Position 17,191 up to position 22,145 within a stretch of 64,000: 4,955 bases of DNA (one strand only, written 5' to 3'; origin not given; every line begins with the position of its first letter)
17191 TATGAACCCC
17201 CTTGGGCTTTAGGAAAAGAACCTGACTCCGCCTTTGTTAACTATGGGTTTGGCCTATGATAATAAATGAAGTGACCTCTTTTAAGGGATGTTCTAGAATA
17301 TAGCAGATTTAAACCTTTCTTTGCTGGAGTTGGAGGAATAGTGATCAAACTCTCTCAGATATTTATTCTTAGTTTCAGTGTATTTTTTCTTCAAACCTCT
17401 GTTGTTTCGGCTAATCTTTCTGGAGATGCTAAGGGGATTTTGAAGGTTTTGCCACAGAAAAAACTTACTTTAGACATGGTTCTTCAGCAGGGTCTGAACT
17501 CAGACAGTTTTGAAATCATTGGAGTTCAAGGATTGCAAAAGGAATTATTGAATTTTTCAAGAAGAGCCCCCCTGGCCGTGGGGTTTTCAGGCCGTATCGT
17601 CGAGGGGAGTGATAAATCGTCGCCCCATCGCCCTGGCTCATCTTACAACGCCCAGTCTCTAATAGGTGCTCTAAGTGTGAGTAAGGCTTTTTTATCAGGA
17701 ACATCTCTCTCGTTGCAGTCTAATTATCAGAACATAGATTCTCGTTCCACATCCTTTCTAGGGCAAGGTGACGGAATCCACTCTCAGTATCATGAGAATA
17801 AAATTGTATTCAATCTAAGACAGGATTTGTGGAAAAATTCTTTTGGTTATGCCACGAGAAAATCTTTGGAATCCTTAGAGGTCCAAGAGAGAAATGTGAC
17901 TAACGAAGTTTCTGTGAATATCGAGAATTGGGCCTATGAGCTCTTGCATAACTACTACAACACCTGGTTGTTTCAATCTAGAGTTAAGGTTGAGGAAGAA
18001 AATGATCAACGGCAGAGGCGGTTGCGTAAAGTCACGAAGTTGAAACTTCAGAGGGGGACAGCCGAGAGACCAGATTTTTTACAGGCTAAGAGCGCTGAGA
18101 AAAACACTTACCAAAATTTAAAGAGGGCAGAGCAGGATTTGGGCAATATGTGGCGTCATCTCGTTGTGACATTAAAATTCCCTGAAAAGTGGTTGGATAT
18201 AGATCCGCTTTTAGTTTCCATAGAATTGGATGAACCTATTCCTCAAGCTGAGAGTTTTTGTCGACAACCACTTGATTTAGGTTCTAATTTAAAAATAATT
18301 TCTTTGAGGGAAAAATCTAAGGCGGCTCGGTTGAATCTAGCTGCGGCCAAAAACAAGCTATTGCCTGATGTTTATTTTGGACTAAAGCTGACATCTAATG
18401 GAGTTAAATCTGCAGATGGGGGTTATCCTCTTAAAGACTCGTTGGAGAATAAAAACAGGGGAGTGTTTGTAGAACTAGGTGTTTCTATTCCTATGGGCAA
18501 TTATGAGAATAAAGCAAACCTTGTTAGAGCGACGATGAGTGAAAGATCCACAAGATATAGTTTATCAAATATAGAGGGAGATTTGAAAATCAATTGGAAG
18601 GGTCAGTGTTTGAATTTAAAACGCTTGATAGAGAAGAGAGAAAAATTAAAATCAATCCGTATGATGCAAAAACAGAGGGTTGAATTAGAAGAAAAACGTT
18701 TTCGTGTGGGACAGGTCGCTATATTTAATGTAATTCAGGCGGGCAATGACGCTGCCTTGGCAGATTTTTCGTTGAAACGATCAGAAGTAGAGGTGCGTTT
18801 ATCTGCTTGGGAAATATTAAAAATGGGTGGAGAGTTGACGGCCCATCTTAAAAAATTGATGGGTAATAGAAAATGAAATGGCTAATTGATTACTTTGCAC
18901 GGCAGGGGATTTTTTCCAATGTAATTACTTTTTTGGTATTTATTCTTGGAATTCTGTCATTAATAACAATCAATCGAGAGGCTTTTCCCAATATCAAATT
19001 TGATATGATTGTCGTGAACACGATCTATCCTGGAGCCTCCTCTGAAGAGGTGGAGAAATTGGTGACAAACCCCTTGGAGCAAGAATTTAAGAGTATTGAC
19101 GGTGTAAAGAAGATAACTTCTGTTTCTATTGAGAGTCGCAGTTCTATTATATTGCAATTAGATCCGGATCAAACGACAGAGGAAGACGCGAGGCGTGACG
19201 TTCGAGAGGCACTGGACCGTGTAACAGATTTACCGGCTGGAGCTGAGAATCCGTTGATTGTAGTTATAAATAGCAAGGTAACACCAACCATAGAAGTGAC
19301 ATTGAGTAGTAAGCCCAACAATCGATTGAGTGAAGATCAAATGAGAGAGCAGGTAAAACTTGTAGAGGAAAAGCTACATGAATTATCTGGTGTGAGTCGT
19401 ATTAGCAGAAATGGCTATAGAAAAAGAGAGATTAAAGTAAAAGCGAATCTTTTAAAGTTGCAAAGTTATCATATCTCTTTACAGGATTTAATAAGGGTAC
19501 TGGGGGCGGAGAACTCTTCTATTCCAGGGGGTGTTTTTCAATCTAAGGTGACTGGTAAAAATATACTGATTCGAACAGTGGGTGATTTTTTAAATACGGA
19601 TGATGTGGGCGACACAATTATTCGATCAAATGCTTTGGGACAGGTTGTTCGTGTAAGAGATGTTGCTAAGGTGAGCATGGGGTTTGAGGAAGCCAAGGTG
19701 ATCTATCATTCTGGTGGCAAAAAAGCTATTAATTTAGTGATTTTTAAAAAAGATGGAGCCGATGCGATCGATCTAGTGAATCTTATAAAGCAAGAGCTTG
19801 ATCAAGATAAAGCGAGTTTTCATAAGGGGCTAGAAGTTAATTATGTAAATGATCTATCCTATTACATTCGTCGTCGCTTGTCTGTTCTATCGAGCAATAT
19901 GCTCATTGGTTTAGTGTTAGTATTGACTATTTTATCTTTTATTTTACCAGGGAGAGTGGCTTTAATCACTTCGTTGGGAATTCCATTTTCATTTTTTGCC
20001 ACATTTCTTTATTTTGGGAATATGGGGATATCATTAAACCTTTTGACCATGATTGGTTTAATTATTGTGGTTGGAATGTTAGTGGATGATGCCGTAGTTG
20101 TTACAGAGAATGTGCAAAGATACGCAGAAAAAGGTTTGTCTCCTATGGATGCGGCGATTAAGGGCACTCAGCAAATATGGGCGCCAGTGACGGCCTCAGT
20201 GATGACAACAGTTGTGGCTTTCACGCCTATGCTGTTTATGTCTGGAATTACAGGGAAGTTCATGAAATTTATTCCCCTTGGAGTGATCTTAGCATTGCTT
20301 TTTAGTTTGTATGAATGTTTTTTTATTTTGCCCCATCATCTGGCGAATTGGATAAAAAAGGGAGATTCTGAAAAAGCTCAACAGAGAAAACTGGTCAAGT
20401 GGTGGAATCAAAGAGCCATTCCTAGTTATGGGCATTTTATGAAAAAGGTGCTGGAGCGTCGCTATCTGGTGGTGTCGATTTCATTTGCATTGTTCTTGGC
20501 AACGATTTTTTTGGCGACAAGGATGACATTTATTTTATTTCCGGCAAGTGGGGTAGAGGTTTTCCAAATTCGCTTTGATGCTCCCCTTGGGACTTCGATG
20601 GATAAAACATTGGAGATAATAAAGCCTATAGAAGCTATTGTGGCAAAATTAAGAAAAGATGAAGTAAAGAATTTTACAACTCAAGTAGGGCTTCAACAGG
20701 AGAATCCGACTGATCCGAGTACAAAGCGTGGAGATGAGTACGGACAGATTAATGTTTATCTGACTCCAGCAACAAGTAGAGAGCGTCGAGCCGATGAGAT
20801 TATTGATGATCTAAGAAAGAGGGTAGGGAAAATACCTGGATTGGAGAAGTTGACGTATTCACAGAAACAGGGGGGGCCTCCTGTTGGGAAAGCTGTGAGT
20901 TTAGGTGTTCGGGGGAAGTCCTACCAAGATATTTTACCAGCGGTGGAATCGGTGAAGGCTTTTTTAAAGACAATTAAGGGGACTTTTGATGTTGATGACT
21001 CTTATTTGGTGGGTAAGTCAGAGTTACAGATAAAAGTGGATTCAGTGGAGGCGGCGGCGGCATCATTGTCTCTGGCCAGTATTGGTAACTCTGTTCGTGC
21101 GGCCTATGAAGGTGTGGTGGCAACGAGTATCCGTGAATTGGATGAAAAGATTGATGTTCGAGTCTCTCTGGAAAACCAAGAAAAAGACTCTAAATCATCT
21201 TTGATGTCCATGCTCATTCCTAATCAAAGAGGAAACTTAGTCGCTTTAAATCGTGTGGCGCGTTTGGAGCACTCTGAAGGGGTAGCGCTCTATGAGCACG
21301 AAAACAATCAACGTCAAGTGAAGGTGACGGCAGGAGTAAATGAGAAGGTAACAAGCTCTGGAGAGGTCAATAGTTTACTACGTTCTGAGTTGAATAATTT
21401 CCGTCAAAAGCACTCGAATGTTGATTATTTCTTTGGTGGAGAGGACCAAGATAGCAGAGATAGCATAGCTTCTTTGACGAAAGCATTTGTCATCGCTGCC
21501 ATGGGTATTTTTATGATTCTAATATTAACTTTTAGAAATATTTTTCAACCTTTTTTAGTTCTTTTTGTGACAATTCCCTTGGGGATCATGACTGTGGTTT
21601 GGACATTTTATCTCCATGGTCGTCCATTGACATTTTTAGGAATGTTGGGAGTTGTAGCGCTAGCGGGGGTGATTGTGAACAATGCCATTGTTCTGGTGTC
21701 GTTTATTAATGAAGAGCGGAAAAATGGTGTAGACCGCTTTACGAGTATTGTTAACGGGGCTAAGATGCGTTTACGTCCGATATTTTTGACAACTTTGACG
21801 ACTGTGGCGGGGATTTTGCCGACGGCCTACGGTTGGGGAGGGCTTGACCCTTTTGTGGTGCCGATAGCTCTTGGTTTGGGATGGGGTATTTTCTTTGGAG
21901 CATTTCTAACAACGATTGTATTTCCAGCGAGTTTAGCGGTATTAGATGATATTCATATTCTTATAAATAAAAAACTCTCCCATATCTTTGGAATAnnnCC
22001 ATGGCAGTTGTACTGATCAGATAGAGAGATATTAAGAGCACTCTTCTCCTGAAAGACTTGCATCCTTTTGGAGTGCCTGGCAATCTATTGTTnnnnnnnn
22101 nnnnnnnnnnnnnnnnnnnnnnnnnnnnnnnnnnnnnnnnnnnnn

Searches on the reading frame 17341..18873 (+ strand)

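Call 29: search_protein_families(library=pfam, proteins=[window:17341-18873:+], max_evalue=0.00001)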
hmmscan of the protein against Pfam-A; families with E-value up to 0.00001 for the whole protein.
window:17341-18873:+ (511 aa): 1 family
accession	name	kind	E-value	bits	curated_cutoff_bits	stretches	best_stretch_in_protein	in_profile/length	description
PF02321.23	OEP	-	1.1e-15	58.4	22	1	316-480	12-170/187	Outer membrane efflux protein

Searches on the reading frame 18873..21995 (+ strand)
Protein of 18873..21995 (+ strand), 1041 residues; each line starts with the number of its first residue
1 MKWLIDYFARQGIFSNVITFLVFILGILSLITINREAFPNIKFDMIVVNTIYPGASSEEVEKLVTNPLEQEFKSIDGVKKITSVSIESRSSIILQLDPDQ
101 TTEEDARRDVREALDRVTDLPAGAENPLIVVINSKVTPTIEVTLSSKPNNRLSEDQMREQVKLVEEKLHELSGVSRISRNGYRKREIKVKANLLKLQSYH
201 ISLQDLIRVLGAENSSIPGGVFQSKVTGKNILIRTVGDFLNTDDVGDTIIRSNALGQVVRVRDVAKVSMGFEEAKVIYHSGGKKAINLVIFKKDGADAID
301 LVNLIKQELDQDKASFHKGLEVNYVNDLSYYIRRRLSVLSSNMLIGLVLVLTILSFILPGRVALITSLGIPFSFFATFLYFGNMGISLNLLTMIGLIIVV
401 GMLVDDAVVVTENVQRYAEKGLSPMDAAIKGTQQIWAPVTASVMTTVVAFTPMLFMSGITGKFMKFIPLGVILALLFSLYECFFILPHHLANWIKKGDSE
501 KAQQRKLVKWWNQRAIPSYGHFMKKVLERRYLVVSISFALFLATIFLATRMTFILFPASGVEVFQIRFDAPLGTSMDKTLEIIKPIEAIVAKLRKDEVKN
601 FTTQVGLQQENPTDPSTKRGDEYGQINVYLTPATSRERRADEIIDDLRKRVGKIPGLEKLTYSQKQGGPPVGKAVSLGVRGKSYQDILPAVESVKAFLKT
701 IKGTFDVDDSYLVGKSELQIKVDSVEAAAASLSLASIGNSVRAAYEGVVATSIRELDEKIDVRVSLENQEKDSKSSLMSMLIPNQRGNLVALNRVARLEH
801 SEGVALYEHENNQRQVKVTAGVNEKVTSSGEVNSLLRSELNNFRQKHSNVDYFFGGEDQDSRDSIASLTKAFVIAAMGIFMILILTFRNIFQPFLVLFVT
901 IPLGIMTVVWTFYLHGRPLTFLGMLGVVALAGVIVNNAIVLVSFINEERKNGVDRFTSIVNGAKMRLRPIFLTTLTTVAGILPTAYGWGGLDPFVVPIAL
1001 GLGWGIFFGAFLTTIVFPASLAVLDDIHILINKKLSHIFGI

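Call 29: search_protein_families(library=pfam, proteins=[window:18873-21995:+], max_evalue=0.00001)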
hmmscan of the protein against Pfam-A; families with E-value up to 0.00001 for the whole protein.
window:18873-21995:+ (1041 aa): 2 families
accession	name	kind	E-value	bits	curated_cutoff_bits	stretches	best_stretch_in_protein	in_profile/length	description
PF00873.25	ACR_tran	-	1.6e-185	619.2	28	1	5-1019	2-1015/1021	AcrB/AcrD/AcrF family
PF03176.21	MMPL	-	1.3e-09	37.9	20.5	0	335-479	146-292/333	MMPL family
